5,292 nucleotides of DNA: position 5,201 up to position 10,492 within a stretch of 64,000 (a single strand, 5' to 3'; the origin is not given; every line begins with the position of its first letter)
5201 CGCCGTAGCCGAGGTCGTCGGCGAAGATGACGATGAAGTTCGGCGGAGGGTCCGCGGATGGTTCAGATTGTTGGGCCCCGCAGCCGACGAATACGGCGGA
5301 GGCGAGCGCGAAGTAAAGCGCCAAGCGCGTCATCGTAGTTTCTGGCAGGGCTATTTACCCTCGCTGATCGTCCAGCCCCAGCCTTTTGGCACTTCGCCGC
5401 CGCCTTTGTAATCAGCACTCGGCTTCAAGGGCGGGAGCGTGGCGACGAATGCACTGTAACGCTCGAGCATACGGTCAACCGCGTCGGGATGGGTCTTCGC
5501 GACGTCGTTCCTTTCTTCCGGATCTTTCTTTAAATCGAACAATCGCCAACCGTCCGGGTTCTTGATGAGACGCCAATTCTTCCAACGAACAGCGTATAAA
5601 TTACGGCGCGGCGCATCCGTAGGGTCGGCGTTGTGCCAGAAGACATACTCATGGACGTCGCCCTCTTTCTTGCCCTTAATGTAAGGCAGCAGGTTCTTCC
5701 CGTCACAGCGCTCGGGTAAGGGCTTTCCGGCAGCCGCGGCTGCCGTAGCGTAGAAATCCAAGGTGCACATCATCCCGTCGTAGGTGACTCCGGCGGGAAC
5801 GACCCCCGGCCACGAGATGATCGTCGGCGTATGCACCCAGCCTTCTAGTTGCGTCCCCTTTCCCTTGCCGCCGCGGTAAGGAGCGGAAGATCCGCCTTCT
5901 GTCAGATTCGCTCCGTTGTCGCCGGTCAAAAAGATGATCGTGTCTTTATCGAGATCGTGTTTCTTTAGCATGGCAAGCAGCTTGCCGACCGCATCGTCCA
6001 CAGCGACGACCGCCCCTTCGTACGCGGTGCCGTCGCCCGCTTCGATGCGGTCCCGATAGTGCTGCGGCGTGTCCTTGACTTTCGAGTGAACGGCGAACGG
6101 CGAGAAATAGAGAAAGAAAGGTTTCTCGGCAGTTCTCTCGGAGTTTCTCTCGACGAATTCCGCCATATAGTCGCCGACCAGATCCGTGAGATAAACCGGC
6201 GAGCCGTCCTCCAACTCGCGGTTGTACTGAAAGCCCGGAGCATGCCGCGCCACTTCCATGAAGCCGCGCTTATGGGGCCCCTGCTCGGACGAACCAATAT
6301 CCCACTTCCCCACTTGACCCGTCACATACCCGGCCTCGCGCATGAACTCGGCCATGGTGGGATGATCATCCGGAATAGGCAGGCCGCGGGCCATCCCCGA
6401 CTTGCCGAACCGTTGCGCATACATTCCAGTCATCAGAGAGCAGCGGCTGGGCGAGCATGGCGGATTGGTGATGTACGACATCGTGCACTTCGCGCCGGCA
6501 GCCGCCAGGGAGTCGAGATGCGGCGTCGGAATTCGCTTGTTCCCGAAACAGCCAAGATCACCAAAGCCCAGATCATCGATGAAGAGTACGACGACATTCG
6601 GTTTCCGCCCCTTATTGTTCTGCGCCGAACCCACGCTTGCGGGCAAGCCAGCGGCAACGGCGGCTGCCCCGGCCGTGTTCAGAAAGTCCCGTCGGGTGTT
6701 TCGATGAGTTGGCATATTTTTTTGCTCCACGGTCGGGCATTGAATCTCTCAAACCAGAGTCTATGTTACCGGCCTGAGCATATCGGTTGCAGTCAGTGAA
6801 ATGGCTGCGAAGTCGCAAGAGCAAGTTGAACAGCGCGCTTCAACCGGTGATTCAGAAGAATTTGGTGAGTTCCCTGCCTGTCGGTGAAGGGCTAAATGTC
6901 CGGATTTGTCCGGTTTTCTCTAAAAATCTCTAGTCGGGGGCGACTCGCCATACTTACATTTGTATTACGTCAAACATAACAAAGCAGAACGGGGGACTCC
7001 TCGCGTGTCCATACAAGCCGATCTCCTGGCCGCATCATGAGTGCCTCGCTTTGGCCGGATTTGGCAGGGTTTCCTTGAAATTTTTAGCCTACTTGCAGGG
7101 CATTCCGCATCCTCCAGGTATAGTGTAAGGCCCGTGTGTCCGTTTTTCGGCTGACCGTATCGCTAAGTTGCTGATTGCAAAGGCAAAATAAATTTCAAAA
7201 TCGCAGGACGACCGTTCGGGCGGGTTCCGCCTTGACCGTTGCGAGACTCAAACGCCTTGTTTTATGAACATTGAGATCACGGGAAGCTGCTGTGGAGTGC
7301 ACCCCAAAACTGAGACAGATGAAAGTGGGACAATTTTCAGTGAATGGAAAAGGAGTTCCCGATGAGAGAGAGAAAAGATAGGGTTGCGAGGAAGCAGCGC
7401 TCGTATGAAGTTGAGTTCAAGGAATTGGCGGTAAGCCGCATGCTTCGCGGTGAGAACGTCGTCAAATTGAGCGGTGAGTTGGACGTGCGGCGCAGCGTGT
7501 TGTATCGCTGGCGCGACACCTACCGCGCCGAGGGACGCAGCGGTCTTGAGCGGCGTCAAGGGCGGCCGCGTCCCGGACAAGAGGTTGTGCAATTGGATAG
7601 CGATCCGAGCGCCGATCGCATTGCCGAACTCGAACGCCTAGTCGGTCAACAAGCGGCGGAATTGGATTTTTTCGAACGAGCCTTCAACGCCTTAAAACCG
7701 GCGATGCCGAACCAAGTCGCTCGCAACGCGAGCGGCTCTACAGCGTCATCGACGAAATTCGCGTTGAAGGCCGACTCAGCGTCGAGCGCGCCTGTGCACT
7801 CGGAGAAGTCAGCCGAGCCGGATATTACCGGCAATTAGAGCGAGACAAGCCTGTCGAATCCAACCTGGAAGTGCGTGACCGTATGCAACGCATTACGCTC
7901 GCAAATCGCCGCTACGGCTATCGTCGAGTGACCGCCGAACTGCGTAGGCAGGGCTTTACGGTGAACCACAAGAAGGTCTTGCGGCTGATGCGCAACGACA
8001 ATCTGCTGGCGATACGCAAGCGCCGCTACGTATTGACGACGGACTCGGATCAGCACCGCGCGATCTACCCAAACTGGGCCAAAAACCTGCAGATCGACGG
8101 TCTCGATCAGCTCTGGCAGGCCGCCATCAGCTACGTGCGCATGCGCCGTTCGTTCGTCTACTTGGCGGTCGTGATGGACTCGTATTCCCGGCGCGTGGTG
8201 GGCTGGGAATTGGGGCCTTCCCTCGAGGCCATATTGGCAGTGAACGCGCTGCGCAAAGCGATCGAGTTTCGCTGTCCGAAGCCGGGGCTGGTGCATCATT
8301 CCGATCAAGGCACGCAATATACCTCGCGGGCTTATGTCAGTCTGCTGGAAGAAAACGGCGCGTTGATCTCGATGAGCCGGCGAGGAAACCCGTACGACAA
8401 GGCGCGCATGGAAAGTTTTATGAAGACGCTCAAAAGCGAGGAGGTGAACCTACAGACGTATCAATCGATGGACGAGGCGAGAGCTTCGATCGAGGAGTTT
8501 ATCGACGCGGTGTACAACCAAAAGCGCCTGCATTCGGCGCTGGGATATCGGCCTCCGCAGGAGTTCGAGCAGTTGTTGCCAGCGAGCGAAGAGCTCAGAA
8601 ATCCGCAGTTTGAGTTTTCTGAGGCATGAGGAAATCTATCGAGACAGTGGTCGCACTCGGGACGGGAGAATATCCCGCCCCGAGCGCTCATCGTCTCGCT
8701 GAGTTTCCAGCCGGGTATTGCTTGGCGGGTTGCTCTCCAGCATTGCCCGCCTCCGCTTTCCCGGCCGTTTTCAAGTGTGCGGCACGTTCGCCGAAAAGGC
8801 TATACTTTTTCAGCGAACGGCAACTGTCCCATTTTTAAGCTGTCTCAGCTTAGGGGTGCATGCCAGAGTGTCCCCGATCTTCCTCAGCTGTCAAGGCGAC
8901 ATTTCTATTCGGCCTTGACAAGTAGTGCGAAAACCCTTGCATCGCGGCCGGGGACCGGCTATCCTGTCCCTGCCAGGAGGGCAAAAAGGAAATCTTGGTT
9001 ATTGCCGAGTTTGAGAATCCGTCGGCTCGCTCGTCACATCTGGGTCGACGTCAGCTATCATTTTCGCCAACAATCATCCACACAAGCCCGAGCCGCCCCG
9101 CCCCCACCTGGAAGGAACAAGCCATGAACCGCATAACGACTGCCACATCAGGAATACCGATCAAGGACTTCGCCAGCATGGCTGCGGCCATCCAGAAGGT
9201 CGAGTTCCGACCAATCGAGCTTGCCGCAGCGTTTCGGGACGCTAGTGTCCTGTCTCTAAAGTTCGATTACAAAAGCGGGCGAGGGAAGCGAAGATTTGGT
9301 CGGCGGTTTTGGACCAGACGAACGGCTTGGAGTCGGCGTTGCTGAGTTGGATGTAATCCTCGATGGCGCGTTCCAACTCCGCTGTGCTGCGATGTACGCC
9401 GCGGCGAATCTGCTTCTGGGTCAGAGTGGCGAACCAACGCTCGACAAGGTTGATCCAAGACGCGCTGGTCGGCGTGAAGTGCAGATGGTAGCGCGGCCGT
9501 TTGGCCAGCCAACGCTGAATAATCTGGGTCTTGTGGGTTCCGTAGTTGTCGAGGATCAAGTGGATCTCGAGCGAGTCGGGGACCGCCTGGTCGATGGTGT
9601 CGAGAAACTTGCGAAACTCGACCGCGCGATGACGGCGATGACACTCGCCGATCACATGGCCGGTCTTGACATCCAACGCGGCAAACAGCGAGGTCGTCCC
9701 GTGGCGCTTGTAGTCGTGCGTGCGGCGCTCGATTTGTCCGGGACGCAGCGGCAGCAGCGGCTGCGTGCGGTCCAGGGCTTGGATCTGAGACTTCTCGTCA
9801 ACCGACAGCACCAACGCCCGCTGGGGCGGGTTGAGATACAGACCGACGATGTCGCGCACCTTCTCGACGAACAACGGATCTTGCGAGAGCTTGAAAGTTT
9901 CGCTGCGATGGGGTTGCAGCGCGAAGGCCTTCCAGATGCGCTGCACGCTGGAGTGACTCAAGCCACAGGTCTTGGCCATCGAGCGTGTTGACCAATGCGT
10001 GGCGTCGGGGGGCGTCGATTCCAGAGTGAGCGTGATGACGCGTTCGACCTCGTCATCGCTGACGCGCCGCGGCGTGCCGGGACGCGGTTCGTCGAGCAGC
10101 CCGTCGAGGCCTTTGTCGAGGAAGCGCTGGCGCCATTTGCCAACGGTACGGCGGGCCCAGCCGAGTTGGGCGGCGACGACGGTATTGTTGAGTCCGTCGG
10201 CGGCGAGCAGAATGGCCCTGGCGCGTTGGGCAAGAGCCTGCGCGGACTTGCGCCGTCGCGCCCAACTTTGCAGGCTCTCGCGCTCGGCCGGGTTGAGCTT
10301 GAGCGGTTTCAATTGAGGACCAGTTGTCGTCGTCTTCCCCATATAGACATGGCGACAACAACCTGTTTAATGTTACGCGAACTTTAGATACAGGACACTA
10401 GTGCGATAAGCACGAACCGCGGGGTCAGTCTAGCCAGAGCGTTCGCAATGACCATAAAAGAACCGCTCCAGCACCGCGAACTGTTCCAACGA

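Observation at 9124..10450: IS630 insertion separates the first 41 codons of the repeat-protein gene from its body, in frame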

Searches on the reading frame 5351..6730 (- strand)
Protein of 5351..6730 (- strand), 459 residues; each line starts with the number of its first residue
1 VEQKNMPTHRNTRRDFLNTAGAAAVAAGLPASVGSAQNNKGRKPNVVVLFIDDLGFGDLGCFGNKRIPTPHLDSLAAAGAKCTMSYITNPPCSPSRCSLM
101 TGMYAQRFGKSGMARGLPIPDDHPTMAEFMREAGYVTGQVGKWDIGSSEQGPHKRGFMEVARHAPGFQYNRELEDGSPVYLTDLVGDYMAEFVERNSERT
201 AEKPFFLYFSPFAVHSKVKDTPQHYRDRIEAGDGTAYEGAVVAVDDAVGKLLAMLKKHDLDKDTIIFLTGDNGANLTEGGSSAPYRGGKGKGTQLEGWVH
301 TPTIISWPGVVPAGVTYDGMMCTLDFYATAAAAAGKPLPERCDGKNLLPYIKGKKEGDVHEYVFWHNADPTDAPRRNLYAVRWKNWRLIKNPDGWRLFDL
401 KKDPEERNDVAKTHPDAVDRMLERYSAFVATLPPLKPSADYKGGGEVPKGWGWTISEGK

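Call 16: search_protein_families(library=pfam, proteins=[window:5351-6730:-], max_evalue=0.001)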
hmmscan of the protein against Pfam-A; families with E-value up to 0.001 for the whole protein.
window:5351-6730:- (459 aa): 4 families
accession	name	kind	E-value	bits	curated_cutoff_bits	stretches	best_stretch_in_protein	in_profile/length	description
PF00884.28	Sulfatase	-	1.1e-47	163.3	25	1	44-335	1-300/301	Sulfatase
PF16347.10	SGSH_C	-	3.3e-16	60.2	29.3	1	298-413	15-134/154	N-sulphoglucosamine sulphohydrolase, C-terminal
PF01663.27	Phosphodiest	-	4.3e-08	33.6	23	1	233-275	180-222/342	Type I phosphodiesterase / nucleotide pyrophosphatase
PF14707.11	Sulfatase_C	-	0.00069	20.6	30.9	0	397-437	58-101/127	C-terminal region of aryl-sulfatase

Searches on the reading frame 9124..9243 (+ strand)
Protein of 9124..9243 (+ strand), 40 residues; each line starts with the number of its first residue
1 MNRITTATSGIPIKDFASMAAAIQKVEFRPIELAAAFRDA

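Call 5: search_protein_families(library=pfam, proteins=[window:9124-9243:+], max_evalue=0.01)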
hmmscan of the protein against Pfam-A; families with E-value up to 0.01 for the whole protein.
window:9124-9243:+ (40 aa): 0 families

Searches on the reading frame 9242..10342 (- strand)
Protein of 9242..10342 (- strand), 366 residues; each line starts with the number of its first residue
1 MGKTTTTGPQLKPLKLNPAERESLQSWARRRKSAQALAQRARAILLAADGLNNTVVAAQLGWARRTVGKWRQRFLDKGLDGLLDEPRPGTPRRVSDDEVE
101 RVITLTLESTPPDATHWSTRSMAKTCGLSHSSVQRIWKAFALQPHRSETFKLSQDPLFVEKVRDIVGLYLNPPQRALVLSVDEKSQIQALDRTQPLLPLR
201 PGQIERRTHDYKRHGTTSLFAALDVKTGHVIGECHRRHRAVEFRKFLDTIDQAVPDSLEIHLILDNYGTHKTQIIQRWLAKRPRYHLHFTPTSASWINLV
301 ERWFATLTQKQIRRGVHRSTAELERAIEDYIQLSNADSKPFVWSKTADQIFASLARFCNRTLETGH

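Call 5: search_protein_families(library=pfam, proteins=[window:9242-10342:-], max_evalue=0.01)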
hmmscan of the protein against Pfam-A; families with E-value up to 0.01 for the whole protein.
window:9242-10342:- (366 aa): 9 families
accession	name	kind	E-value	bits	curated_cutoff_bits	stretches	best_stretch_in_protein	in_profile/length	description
PF13358.12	DDE_3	-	3.3e-21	76.1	28.6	1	179-318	3-140/146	DDE superfamily endonuclease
PF13565.12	HTH_32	-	7.6e-18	65.3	33.7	1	66-137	1-73/73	Homeodomain-like domain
PF13551.12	HTH_29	-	9.8e-15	54.8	28.1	1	40-98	1-61/64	Winged helix-turn helix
PF13384.12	HTH_23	-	1.6e-13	50.4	24.6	1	38-83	5-50/50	Homeodomain-like domain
PF13518.12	HTH_28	-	7.8e-11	42.3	25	1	39-87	1-49/52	Helix-turn-helix domain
PF18024.7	HTH_50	-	0.0034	17.5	27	0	115-140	22-47/50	Helix-turn-helix domain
PF06056.18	Terminase_5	-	0.0038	17.6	20.3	0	40-92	3-55/58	Putative ATPase subunit of terminase (gpP-like)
PF13011.12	LZ_Tnp_IS481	-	0.0063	17.2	22.2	0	60-93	35-70/85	leucine-zipper of insertion element IS481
PF01418.23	HTH_6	-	0.0065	16.9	28.3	0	100-140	18-58/77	Helix-turn-helix domain, rpiR family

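Call 18: find_encoding_contigs(protein=window:9242-10342:-, flank=3000, max_places=10)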
Protein window:9242-10342:- (366 aa): 4 contigs read that carry it; 2 places shown.
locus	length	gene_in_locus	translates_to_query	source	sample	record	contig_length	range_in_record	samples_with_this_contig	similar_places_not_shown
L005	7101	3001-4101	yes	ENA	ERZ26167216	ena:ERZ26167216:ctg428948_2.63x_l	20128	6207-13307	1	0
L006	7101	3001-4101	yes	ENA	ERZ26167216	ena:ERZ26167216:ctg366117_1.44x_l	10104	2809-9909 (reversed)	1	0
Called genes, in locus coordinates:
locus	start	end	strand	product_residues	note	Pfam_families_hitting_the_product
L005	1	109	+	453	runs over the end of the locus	-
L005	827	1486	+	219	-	-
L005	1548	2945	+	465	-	PF00884:Sulfatase, PF16347:SGSH_C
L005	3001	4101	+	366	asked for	PF13384:HTH_23, PF13518:HTH_28, PF13551:HTH_29, PF13565:HTH_32, PF13358:DDE_3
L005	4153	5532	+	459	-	PF00884:Sulfatase, PF01663:Phosphodiest, PF16347:SGSH_C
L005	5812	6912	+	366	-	PF22483:Mu-transpos_C_2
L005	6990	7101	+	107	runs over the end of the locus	-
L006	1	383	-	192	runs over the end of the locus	?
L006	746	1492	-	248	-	PF02563:Poly_export, PF10531:SLBB (weak), PF22461:SLBB_2 (weak)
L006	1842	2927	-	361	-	PF00292:PAX (weak), PF13384:HTH_23, PF13518:HTH_28 (weak), PF13551:HTH_29, PF13565:HTH_32, PF13358:DDE_3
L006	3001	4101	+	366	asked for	PF13384:HTH_23, PF13518:HTH_28, PF13551:HTH_29, PF13565:HTH_32, PF13358:DDE_3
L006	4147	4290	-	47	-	-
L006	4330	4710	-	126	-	-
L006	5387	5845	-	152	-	-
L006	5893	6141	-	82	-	-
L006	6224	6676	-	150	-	-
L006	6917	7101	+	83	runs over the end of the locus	-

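Call 35: search_protein_families(library=ncbifam, proteins=[window:9242-10342:-], max_evalue=0.01)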
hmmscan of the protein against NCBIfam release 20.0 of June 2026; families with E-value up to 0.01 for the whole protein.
window:9242-10342:- (366 aa): 5 families
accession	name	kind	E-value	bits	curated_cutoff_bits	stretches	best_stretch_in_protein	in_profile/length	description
NF033545.0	transpos_IS630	equivalog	1.8e-82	277.1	100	1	39-332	1-296/299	IS630 family transposase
NF033577.2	transpos_IS481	equivalog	2.7e-18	66.5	224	1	40-336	2-268/284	IS481 family transposase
NF033516.0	transpos_IS3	equivalog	4.6e-05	22.8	160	0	215-332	231-349/369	IS3 family transposase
NF033594.2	transpos_ISNCY_2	equivalog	6e-05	22.4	250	1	50-145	10-108/368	ISNCY family transposase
NF033546.1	transpos_IS21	equivalog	9.7e-05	22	160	0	46-108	4-62/294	IS21 family transposase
